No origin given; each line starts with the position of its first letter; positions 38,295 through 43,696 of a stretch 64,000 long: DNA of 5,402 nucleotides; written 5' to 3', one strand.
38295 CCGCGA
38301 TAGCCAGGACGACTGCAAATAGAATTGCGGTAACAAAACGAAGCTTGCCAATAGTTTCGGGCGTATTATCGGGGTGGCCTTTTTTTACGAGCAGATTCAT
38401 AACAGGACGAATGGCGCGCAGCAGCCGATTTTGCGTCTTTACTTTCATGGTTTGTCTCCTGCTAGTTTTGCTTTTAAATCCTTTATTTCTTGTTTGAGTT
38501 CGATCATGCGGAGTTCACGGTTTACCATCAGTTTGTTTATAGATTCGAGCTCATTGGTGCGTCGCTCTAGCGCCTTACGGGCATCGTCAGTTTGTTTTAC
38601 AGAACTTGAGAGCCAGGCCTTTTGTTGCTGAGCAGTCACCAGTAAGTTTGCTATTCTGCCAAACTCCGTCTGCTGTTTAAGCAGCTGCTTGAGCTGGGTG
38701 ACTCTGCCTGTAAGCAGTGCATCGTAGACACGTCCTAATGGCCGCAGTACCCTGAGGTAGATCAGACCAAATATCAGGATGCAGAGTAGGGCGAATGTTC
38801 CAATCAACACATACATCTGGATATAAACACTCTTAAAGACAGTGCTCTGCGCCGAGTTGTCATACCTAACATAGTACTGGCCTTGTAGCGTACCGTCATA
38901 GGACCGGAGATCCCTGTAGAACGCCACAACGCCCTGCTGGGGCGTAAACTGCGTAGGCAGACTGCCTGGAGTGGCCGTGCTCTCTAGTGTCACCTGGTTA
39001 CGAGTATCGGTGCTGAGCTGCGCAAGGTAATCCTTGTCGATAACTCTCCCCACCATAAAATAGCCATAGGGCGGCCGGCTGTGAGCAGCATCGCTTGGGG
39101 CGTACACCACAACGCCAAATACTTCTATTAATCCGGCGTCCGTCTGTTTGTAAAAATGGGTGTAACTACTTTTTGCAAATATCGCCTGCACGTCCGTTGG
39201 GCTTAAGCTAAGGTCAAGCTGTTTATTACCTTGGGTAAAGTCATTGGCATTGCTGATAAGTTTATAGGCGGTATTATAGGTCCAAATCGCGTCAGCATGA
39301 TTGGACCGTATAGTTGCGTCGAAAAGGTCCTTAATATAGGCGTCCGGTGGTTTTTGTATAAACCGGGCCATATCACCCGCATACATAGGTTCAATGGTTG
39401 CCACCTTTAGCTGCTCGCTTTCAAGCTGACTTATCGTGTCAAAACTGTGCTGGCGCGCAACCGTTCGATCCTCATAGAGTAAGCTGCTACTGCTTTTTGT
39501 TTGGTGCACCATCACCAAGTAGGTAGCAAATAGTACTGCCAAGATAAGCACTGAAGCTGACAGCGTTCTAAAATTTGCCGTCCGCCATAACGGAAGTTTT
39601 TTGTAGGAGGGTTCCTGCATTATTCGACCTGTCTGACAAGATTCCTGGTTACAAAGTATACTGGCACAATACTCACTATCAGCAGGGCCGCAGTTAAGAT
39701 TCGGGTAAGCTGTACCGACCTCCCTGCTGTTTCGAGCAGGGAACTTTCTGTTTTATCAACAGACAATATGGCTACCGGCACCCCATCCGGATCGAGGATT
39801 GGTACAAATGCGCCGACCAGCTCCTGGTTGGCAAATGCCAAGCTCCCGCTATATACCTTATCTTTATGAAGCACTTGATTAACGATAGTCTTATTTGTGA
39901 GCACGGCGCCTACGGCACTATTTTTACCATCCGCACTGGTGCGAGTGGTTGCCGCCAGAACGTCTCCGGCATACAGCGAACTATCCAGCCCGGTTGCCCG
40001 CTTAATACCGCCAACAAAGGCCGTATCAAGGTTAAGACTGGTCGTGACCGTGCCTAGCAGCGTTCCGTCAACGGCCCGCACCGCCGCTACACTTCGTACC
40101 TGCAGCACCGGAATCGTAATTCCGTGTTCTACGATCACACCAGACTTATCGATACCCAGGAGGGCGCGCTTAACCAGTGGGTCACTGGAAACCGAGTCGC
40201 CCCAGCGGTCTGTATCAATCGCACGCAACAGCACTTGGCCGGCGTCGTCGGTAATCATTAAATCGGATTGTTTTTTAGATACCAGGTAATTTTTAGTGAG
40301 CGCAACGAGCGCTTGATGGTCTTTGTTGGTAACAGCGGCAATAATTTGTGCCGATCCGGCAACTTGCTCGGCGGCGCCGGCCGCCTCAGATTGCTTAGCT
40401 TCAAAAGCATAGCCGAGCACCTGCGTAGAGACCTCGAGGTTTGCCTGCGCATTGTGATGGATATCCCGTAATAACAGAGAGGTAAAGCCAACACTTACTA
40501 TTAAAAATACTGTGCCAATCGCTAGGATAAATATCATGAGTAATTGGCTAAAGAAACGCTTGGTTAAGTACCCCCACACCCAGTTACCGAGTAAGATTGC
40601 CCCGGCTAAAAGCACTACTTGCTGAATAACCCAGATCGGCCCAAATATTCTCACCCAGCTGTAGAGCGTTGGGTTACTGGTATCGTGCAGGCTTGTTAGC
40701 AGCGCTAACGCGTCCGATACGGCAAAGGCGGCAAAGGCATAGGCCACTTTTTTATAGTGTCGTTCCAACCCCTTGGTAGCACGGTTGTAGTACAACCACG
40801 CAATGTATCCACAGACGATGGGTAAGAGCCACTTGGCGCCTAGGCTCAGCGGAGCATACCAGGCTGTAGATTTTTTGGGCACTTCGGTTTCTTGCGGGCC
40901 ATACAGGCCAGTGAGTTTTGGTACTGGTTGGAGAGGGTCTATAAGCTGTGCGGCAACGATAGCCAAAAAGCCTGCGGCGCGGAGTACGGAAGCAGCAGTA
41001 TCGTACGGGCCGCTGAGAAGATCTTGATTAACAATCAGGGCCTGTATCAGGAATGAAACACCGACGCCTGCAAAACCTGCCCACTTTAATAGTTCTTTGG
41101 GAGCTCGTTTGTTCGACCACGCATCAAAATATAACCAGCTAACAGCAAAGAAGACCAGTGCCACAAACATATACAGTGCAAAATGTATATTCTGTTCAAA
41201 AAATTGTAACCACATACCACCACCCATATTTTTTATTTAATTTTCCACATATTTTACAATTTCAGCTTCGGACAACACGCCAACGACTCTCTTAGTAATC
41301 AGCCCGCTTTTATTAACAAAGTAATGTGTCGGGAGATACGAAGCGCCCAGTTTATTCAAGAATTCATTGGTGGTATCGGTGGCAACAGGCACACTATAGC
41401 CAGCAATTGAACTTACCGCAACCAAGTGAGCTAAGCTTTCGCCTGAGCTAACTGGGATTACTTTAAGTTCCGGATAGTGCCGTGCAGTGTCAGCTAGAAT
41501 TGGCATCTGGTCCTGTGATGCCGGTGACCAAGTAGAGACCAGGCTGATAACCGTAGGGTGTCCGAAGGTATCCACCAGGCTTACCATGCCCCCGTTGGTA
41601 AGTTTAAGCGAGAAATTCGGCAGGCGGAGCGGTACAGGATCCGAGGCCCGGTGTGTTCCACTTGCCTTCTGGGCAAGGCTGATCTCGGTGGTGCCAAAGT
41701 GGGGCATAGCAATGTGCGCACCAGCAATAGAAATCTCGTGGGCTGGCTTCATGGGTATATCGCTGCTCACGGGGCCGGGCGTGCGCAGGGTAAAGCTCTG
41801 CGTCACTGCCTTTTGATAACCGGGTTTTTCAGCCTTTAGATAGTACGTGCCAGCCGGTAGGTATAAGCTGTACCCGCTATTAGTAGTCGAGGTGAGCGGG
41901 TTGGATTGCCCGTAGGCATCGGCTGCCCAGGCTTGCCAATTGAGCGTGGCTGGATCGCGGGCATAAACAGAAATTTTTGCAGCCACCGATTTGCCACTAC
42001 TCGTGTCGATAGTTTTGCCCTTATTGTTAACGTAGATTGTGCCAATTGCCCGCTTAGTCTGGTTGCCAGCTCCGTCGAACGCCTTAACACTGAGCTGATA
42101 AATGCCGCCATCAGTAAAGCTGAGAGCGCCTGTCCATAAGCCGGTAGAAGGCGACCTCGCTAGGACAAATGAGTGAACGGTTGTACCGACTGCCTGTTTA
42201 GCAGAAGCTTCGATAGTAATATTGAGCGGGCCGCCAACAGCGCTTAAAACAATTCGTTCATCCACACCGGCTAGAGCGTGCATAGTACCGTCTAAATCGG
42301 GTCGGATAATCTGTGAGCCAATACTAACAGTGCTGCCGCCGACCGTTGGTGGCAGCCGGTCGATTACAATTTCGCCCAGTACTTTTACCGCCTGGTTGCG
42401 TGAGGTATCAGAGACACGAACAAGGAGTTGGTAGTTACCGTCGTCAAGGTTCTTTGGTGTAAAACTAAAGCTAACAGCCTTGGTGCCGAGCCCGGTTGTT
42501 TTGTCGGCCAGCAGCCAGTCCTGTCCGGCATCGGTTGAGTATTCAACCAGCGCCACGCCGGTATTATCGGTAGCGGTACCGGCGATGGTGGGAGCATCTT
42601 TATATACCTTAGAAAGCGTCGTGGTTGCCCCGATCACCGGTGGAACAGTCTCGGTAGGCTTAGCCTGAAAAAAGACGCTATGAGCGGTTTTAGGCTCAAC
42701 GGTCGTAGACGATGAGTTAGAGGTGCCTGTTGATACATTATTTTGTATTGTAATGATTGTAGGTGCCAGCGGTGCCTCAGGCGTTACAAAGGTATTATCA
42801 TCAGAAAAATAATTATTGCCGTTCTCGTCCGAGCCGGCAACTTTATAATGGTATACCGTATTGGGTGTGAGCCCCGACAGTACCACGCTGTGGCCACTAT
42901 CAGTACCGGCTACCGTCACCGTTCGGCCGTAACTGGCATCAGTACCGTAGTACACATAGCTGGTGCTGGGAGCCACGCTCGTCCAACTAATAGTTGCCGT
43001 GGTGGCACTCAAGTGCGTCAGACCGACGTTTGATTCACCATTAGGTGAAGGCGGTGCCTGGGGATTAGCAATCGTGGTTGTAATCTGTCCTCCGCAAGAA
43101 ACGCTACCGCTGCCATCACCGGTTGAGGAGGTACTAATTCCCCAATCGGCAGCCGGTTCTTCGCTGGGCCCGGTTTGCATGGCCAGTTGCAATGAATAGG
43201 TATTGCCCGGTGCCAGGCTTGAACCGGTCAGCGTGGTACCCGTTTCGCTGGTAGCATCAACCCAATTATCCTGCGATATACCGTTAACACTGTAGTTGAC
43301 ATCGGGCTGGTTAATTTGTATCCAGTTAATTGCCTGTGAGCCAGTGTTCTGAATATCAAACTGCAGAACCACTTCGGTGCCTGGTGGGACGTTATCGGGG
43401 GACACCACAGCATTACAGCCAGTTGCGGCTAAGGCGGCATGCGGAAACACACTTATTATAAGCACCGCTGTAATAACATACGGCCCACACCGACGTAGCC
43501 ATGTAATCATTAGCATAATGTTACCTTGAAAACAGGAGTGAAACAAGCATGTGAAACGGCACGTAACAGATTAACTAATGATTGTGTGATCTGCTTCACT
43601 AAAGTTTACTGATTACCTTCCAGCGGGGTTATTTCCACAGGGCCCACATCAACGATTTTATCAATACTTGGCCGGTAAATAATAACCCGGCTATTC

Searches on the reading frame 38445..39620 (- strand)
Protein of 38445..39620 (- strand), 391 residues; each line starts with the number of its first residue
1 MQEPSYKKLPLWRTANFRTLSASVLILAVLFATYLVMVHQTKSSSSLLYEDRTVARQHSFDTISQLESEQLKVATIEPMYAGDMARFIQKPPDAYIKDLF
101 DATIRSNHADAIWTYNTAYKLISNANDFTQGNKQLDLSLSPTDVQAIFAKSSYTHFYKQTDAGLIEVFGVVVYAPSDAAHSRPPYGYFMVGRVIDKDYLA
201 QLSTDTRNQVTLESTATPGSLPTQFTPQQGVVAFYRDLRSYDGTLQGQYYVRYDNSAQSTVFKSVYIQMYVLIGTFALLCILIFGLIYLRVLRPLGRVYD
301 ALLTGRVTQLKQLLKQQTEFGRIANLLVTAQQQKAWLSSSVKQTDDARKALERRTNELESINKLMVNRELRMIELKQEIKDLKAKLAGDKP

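Call 63: search_protein_families(library=pfam, proteins=[window:38445-39620:-], max_evalue=0.001)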
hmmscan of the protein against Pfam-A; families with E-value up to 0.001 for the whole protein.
window:38445-39620:- (391 aa): 1 family
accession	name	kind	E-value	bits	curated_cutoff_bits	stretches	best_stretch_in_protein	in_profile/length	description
PF05228.19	CHASE4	-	1.4e-08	35.4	26.2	1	83-212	21-139/140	CHASE4 domain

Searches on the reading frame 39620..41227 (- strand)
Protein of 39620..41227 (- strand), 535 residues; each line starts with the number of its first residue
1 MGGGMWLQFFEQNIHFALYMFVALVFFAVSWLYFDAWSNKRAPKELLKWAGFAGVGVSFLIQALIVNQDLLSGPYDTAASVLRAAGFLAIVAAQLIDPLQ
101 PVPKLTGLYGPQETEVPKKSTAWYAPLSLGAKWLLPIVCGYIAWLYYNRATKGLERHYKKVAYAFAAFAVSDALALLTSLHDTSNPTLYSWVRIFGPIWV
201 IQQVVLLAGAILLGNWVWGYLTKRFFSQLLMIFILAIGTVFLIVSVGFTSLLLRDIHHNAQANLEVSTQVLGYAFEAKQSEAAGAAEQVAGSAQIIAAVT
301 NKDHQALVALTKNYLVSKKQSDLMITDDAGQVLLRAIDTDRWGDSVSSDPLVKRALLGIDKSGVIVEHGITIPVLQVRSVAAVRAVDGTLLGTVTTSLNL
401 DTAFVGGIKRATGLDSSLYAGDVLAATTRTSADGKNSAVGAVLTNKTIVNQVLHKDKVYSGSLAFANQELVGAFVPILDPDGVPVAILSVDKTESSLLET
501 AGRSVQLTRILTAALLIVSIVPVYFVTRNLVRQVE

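Call 63: search_protein_families(library=pfam, proteins=[window:39620-41227:-], max_evalue=0.001)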
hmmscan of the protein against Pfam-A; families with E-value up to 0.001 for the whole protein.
window:39620-41227:- (535 aa): 4 families
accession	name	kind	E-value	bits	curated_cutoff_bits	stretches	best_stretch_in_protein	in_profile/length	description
PF17202.10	sCache_3_3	-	7.1e-13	49.3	28.8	1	397-496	2-99/107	Single cache domain 3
PF14827.12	dCache_3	-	2.5e-11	44.1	25.7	1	259-489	3-230/239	Double sensory domain of two-component sensor kinase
PF17201.10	Cache_3-Cache_2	-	0.00022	21.1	27.7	1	388-509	75-199/299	Cache 3/Cache 2 fusion domain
PF17203.10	sCache_3_2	-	0.00072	20.1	28.4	0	398-490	37-124/140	Single cache domain 3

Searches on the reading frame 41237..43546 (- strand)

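Call 63: search_protein_families(library=pfam, proteins=[window:41237-43546:-], max_evalue=0.001)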
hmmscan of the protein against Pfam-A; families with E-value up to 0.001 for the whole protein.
window:41237-43546:- (769 aa): 8 families
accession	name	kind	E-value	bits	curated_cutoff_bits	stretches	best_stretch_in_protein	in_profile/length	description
PF00578.27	AhpC-TSA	-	7.8e-10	39.2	26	1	642-752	5-123/124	AhpC/TSA family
PF16656.11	Pur_ac_phosph_N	-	1.5e-08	35.5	30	1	175-255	7-93/93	Purple acid Phosphatase, N-terminal domain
PF08534.16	Redoxin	-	7e-08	32.8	26.6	1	641-759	5-137/148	Redoxin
PF00041.27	fn3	-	1.8e-06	28.5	25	1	173-248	5-78/84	Fibronectin type III domain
PF13750.12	Big_3_3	-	4.5e-06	26.8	27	1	359-506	4-147/157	Bacterial Ig-like domain (group 3)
PF13905.12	Thioredoxin_8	-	9.6e-05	23.1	27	1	664-748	3-92/94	Thioredoxin-like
PF19077.6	Big_13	-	0.00023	22.1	27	1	316-396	26-101/102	Bacterial Ig-like domain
PF25059.1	FN3_DSCAM-DSCAML_C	-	0.00073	20.3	39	0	211-245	37-71/89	DSCAM/DSCAML C-terminal Fn3-like domain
